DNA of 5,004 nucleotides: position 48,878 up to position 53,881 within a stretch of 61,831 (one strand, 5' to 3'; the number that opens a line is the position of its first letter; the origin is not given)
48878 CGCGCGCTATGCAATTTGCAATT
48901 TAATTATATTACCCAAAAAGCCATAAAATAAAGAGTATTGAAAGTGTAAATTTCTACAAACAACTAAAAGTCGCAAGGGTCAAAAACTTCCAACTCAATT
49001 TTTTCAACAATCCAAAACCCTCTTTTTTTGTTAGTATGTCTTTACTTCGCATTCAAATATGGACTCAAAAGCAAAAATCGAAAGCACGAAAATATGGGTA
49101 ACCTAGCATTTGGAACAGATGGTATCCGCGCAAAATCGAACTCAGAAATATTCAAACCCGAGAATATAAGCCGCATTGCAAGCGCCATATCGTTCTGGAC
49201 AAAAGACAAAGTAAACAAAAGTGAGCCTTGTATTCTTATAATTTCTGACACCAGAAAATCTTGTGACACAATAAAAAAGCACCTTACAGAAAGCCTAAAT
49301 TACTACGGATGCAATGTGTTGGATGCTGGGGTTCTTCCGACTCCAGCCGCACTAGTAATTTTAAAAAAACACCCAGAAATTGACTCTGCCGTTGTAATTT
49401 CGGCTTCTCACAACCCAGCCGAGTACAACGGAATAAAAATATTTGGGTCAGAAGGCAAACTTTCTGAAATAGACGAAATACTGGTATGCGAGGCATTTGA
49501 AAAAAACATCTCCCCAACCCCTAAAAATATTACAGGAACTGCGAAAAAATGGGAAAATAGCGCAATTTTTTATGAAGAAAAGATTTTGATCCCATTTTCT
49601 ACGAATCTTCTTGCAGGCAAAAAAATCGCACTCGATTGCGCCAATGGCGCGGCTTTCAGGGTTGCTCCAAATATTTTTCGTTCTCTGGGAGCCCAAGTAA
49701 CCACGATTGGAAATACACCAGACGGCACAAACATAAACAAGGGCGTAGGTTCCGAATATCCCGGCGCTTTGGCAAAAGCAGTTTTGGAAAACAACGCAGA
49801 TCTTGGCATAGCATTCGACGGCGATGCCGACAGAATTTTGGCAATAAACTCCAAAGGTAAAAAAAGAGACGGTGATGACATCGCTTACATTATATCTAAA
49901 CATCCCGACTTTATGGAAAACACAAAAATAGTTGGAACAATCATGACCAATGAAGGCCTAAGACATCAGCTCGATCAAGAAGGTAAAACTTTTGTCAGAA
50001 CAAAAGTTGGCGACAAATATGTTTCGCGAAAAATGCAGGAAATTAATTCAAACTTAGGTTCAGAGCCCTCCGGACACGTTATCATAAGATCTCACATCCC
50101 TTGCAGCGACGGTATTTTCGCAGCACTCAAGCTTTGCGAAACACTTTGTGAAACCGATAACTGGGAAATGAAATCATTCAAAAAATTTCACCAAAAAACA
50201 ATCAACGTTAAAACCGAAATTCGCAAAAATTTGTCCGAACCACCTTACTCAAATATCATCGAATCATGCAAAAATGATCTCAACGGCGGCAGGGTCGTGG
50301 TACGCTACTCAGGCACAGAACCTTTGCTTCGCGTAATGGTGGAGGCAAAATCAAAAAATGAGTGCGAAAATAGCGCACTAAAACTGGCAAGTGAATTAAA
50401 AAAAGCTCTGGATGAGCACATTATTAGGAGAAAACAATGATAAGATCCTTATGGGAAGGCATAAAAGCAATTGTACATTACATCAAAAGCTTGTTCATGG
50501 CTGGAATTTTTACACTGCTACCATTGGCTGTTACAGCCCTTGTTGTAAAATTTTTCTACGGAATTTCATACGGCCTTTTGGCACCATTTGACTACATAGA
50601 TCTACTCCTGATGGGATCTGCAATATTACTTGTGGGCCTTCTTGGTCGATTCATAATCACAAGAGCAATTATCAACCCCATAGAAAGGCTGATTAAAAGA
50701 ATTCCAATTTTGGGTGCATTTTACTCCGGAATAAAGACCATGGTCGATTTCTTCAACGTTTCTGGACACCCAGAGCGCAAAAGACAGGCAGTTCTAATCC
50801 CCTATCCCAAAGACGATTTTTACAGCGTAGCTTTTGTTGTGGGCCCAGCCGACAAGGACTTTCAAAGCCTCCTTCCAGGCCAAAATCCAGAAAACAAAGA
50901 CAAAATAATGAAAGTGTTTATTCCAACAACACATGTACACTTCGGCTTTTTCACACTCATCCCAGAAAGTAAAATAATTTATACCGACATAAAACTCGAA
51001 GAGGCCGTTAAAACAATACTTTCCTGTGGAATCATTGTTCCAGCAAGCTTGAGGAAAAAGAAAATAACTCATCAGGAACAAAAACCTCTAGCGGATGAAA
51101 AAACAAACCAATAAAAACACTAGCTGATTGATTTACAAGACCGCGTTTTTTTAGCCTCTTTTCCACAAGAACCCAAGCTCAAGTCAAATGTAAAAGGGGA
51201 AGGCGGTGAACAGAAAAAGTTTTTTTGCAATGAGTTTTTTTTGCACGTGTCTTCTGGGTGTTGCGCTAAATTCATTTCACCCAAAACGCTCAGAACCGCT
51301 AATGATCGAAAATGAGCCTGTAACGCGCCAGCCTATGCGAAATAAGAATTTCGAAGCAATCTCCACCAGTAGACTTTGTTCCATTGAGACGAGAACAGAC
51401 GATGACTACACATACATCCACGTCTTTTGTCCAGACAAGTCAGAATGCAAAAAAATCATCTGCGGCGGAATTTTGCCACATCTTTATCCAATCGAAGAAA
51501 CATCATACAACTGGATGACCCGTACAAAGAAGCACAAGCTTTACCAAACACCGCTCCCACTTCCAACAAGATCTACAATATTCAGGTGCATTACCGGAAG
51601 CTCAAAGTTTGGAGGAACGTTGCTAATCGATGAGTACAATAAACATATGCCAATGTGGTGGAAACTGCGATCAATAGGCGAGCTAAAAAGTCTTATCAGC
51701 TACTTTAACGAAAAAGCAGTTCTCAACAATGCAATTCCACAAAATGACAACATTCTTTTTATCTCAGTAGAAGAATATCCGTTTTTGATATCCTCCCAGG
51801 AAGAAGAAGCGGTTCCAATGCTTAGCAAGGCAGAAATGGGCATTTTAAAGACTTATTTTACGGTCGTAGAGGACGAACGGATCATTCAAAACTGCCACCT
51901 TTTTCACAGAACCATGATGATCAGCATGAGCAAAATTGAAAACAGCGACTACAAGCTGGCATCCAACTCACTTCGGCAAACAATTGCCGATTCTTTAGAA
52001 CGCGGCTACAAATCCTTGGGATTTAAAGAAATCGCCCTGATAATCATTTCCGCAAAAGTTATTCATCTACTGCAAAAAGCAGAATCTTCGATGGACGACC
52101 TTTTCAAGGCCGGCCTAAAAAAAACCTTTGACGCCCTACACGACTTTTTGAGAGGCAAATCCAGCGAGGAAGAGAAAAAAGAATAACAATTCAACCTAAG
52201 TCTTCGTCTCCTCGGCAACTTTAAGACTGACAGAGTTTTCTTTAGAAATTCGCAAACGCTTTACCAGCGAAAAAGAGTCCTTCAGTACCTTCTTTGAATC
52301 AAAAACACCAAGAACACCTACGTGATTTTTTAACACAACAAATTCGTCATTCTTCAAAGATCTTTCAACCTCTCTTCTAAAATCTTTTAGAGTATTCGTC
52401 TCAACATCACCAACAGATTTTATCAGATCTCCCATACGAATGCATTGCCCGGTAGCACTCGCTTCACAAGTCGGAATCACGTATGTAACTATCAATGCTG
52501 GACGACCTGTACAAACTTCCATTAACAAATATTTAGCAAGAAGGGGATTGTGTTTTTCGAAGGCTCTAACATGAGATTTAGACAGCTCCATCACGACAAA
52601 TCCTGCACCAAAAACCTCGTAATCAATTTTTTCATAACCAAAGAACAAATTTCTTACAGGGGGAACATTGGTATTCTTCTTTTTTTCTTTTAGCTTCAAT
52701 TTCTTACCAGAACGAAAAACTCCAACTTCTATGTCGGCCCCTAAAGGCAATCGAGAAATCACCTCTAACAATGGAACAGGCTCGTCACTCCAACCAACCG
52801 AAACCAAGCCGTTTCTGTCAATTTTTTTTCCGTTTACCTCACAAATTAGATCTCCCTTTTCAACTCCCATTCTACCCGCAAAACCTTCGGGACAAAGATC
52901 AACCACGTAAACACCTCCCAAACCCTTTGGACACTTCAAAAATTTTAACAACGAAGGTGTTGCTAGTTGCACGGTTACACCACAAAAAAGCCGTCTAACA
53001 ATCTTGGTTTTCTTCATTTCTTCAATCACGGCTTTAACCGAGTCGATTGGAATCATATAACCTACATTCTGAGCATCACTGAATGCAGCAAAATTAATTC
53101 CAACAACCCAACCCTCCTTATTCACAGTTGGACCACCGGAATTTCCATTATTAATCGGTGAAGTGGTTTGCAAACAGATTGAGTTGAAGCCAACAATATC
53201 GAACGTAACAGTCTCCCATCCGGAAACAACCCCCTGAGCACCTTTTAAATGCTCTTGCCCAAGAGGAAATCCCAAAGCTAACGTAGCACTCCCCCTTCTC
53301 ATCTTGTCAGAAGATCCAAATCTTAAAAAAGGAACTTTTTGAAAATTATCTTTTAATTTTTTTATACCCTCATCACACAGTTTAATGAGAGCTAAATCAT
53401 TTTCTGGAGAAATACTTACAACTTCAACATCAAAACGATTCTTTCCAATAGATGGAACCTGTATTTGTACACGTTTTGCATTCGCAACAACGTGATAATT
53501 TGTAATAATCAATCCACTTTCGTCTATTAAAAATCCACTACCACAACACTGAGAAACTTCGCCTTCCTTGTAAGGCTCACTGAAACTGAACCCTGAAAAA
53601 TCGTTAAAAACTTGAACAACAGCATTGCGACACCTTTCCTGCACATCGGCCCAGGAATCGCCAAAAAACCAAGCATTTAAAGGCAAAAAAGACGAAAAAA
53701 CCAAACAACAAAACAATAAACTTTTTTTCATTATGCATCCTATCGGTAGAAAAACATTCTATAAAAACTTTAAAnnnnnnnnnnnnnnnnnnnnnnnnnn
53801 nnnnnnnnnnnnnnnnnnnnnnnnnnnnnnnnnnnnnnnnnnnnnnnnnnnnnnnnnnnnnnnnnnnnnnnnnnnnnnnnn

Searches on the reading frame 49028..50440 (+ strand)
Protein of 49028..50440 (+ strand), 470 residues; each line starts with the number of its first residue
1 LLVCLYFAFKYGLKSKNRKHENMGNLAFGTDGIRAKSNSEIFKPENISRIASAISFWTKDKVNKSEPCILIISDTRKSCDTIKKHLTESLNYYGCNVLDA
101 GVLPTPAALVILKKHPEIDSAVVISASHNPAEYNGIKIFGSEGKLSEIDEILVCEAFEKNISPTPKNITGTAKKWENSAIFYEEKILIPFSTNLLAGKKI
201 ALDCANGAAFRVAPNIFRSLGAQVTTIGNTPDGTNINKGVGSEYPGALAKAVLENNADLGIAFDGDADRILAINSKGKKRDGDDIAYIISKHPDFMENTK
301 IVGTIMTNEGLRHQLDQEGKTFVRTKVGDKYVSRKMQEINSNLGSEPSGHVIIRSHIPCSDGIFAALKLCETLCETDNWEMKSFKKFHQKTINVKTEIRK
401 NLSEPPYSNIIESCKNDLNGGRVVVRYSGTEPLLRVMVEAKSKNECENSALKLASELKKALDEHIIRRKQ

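Call 55: search_protein_families(library=pfam, proteins=[window:49028-50440:+], max_evalue=0.0001)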
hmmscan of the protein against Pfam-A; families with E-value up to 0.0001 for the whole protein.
window:49028-50440:+ (470 aa): 4 families
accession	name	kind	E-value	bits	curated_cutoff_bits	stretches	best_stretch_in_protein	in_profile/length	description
PF02878.22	PGM_PMM_I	-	4.6e-27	94.8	22.5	1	27-147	3-121/138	Phosphoglucomutase/phosphomannomutase, alpha/beta/alpha domain I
PF02880.22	PGM_PMM_III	-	8.4e-25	87.6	20.7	1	281-377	1-101/115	Phosphoglucomutase/phosphomannomutase, alpha/beta/alpha domain III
PF02879.22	PGM_PMM_II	-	2.7e-14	54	29.3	1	190-277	11-103/103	Phosphoglucomutase/phosphomannomutase, alpha/beta/alpha domain II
PF00408.26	PGM_PMM_IV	-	1.7e-11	44.4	23.1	1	410-450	22-62/68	Phosphoglucomutase/phosphomannomutase, C-terminal domain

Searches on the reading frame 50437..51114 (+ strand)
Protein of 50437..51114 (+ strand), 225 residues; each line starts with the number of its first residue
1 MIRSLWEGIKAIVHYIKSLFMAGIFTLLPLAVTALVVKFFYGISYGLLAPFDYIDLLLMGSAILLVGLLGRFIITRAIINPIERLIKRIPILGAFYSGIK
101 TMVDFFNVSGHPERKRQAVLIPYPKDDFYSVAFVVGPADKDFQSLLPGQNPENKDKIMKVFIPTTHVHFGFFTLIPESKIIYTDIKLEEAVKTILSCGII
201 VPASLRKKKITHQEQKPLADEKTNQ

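Call 55: search_protein_families(library=pfam, proteins=[window:50437-51114:+], max_evalue=0.0001)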
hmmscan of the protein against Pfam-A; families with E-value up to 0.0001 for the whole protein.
window:50437-51114:+ (225 aa): 1 family
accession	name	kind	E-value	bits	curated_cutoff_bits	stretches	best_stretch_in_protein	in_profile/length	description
PF04367.18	DUF502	-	9.5e-20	70.9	23.8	1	61-167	5-104/107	Protein of unknown function (DUF502)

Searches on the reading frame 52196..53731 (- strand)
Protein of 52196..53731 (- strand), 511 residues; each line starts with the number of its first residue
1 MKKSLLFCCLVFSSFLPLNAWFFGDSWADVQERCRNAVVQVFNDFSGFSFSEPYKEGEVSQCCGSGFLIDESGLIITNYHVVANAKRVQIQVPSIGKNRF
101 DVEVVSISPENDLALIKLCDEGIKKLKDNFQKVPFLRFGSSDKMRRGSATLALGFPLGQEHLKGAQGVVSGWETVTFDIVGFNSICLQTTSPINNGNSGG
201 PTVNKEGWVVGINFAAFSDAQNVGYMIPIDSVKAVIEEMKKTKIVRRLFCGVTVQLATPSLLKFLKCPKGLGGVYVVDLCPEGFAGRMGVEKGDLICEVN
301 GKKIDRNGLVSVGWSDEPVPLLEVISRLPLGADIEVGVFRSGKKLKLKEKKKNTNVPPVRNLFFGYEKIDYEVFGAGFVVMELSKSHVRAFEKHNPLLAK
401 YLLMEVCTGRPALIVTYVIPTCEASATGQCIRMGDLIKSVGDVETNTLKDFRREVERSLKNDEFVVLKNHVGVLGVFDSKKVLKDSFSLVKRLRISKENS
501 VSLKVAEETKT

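Call 55: search_protein_families(library=pfam, proteins=[window:52196-53731:-], max_evalue=0.0001)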
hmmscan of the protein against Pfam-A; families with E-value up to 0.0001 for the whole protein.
window:52196-53731:- (511 aa): 5 families
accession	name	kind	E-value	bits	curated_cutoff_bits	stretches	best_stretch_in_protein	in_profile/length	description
PF13365.12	Trypsin_2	-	4.6e-26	92.7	27.6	1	64-212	1-144/144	Trypsin-like peptidase domain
PF00089.32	Trypsin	-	3.6e-15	56.8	20.6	1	60-236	24-220/220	Trypsin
PF13180.12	PDZ_2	-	4.3e-08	33.8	27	0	251-346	4-75/80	PDZ domain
PF17820.7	PDZ_6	-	3.4e-07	30.3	27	0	276-306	2-31/54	PDZ domain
PF00595.29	PDZ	-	1e-05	26.2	23.2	0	271-304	24-57/81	PDZ domain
